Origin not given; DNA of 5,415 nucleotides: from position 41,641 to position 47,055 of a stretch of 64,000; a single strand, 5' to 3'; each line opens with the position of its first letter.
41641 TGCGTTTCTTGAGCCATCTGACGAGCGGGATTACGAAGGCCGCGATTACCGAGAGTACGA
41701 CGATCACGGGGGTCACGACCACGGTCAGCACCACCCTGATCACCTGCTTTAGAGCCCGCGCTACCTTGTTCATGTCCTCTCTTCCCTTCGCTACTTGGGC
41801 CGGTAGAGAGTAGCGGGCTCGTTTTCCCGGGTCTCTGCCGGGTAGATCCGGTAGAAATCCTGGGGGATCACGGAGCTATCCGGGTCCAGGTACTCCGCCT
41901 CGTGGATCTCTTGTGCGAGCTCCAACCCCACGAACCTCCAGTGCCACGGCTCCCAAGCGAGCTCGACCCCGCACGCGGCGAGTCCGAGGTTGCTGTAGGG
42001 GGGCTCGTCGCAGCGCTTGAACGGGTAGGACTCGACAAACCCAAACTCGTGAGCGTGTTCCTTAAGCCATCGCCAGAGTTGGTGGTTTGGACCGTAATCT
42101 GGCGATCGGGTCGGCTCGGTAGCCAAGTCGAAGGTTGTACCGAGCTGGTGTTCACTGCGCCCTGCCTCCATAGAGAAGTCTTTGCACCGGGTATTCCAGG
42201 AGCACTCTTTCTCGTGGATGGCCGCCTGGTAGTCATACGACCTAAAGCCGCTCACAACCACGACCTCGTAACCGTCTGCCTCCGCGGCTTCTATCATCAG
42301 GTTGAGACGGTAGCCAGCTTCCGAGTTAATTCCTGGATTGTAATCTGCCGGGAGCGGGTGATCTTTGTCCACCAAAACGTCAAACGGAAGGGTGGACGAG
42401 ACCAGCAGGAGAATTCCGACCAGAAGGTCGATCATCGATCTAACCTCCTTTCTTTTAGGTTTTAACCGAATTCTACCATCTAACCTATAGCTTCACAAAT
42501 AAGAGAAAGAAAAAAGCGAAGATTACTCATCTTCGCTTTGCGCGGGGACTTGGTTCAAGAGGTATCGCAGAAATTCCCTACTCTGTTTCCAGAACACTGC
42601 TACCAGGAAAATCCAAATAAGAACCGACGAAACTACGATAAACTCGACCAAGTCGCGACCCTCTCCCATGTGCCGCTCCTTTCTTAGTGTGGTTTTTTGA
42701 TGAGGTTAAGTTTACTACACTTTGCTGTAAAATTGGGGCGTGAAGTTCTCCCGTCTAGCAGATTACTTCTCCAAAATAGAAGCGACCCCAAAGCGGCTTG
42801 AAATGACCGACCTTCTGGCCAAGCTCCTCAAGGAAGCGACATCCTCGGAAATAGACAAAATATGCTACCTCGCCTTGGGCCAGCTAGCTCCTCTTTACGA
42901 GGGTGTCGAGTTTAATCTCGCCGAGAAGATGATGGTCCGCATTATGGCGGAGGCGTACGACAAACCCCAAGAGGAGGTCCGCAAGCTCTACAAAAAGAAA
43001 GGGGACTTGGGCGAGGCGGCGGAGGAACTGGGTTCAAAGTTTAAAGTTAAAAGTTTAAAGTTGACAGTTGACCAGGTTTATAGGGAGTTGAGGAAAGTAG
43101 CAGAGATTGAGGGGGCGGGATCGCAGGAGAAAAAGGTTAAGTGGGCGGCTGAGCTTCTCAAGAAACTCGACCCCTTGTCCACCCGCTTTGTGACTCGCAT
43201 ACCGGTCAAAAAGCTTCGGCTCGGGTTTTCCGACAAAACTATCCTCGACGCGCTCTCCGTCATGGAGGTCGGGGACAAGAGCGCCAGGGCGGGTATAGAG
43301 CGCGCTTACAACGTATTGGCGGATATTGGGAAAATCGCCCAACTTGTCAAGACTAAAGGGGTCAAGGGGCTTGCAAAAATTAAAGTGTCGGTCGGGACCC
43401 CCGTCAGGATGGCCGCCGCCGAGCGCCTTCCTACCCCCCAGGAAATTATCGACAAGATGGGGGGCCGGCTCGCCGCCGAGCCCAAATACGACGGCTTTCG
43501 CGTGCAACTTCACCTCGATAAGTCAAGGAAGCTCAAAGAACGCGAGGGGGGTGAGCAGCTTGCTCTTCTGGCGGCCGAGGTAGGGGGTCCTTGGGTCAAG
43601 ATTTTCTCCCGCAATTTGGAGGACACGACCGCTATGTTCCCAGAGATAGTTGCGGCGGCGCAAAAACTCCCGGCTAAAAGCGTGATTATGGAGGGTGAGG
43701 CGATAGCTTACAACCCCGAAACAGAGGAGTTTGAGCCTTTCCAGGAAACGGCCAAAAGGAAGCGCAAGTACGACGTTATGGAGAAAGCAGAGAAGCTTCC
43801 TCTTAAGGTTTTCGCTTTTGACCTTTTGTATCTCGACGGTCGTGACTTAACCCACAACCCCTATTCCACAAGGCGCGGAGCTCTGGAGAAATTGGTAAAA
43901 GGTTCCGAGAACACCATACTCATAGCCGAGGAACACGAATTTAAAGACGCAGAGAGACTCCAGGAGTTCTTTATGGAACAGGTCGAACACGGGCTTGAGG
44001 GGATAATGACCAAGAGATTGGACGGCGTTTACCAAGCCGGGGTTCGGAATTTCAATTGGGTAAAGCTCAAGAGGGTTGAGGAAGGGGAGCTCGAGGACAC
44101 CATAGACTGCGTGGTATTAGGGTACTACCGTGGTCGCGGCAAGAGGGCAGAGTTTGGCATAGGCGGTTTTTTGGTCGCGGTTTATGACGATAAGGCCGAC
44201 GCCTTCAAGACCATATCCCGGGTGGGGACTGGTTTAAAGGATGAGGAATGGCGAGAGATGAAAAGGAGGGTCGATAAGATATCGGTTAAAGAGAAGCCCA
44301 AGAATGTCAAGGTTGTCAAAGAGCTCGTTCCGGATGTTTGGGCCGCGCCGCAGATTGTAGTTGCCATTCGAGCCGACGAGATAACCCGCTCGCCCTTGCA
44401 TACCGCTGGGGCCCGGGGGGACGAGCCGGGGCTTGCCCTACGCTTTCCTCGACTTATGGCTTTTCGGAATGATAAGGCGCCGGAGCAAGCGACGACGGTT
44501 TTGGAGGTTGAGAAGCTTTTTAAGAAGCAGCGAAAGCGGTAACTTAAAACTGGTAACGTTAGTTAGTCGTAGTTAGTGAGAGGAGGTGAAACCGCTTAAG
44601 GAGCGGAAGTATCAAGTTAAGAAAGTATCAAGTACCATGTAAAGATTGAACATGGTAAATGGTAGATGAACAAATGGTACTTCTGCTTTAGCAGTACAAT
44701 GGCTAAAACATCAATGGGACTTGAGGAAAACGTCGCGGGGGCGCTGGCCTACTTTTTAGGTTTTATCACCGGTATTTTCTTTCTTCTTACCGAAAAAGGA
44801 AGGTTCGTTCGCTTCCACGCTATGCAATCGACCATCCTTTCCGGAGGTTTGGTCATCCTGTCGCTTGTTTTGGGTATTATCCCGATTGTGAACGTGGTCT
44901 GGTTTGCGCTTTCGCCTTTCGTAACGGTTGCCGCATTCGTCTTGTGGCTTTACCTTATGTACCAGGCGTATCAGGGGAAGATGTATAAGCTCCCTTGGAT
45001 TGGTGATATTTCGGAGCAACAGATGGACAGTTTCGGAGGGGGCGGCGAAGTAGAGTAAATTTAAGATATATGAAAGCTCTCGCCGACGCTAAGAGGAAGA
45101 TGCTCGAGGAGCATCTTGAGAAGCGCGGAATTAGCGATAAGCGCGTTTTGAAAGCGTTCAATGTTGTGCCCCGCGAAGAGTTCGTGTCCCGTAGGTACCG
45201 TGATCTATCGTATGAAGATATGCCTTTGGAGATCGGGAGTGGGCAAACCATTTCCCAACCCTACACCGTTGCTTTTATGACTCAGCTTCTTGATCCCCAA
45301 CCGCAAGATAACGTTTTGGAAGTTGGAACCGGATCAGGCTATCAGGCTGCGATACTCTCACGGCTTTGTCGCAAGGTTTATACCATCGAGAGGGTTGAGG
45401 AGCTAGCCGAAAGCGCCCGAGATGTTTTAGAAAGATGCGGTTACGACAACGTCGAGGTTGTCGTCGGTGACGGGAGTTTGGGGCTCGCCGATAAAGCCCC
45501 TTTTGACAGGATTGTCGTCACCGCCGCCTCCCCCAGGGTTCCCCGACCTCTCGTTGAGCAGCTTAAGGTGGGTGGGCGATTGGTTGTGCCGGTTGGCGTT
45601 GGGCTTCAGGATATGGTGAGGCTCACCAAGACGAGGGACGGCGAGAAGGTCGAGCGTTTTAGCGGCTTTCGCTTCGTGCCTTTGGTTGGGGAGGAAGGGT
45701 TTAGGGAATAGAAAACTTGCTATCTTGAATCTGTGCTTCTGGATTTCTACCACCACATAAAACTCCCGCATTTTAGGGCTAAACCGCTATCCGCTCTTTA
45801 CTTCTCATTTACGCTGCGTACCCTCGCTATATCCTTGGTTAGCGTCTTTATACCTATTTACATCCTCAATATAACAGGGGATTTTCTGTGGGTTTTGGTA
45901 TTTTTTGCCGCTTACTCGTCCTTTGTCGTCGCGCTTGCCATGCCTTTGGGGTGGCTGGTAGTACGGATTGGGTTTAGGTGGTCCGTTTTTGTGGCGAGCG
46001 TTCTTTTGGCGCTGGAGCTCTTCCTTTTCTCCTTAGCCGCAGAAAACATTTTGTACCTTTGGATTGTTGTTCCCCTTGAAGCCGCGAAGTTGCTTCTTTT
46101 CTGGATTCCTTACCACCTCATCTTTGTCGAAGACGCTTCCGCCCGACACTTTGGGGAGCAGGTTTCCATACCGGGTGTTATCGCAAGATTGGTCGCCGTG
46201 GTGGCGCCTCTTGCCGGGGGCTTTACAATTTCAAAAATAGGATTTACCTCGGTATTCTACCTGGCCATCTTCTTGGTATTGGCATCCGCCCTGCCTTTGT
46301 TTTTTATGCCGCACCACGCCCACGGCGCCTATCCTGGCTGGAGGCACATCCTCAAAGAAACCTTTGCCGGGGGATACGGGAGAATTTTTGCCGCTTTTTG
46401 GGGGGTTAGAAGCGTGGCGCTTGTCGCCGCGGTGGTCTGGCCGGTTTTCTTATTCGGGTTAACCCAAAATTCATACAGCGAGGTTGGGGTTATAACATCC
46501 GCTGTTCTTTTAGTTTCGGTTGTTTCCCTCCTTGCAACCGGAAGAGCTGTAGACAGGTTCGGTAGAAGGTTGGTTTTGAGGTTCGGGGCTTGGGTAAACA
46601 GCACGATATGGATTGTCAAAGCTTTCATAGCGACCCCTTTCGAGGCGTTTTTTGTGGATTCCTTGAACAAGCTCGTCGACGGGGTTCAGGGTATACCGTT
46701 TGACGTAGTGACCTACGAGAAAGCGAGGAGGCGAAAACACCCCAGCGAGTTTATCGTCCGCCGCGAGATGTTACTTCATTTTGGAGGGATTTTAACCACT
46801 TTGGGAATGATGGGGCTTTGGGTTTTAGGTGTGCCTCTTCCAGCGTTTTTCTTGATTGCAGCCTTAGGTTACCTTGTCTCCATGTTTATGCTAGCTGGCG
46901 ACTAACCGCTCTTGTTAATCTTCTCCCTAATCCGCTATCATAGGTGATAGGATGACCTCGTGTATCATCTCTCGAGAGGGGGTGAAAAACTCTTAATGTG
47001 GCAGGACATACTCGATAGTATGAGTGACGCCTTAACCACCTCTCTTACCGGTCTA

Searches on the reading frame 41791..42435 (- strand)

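Call 55: search_protein_families(library=pfam, proteins=[window:41791-42435:-], max_evalue=0.001)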
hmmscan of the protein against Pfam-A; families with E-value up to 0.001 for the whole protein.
window:41791-42435:- (214 aa): 1 family
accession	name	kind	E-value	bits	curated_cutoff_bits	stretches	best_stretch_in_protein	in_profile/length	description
PF02557.22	VanY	-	7.1e-26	91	25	1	37-170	5-131/132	D-alanyl-D-alanine carboxypeptidase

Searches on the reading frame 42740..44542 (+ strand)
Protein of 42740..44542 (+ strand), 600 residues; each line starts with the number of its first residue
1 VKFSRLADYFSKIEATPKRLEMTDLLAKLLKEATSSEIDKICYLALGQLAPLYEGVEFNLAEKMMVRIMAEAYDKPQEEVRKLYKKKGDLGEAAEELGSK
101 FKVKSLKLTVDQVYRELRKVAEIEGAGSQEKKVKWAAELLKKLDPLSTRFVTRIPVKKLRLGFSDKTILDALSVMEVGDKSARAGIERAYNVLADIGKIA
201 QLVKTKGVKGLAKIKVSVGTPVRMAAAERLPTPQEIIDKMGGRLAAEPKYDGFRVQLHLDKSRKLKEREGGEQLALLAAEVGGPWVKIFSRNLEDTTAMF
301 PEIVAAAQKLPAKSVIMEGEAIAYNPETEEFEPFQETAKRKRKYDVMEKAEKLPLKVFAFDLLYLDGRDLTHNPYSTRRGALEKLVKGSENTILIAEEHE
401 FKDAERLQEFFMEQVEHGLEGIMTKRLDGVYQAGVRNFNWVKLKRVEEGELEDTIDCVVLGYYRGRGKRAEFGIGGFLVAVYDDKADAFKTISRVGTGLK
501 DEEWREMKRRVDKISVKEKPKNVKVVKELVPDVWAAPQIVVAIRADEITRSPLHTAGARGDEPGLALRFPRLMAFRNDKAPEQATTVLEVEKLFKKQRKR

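Call 78: search_protein_families(library=pfam, proteins=[window:42740-44542:+], max_evalue=0.001)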
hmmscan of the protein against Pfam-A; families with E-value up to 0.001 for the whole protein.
window:42740-44542:+ (600 aa): 3 families
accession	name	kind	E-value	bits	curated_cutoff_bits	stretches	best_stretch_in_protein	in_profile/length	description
PF01068.26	DNA_ligase_A_M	-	2.3e-50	171.6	26.2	2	286-444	42-204/204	ATP dependent DNA ligase domain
PF04675.19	DNA_ligase_A_N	-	3.4e-39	135.3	24.6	1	2-173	1-174/174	DNA ligase N terminus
PF04679.21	DNA_ligase_A_C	-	1.1e-19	71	27.5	1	473-579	4-94/94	ATP dependent DNA ligase C terminal region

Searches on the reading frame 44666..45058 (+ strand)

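Call 78: search_protein_families(library=pfam, proteins=[window:44666-45058:+], max_evalue=0.001)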
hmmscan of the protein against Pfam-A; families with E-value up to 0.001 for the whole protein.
window:44666-45058:+ (130 aa): 1 family
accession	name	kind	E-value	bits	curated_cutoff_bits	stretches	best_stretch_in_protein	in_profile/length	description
PF09685.15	DUF4870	-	1.5e-06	28.6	25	1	25-112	15-103/107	Domain of unknown function (DUF4870)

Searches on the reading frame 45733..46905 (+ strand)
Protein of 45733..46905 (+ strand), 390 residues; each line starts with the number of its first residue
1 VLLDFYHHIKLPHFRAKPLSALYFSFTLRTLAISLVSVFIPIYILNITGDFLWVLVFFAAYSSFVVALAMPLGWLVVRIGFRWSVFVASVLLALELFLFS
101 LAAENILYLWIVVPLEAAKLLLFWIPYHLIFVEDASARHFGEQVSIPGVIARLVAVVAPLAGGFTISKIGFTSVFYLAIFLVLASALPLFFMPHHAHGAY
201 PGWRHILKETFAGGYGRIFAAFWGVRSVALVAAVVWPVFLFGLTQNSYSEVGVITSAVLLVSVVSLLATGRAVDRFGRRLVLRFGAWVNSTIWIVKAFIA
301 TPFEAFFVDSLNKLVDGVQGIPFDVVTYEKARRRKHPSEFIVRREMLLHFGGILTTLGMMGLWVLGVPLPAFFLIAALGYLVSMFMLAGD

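Call 55: search_protein_families(library=pfam, proteins=[window:45733-46905:+], max_evalue=0.001)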
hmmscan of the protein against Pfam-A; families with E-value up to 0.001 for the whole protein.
window:45733-46905:+ (390 aa): 1 family
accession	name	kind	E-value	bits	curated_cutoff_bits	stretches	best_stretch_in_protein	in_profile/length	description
PF07690.21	MFS_1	-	2e-10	40.5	33.4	2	22-244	1-222/347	Major Facilitator Superfamily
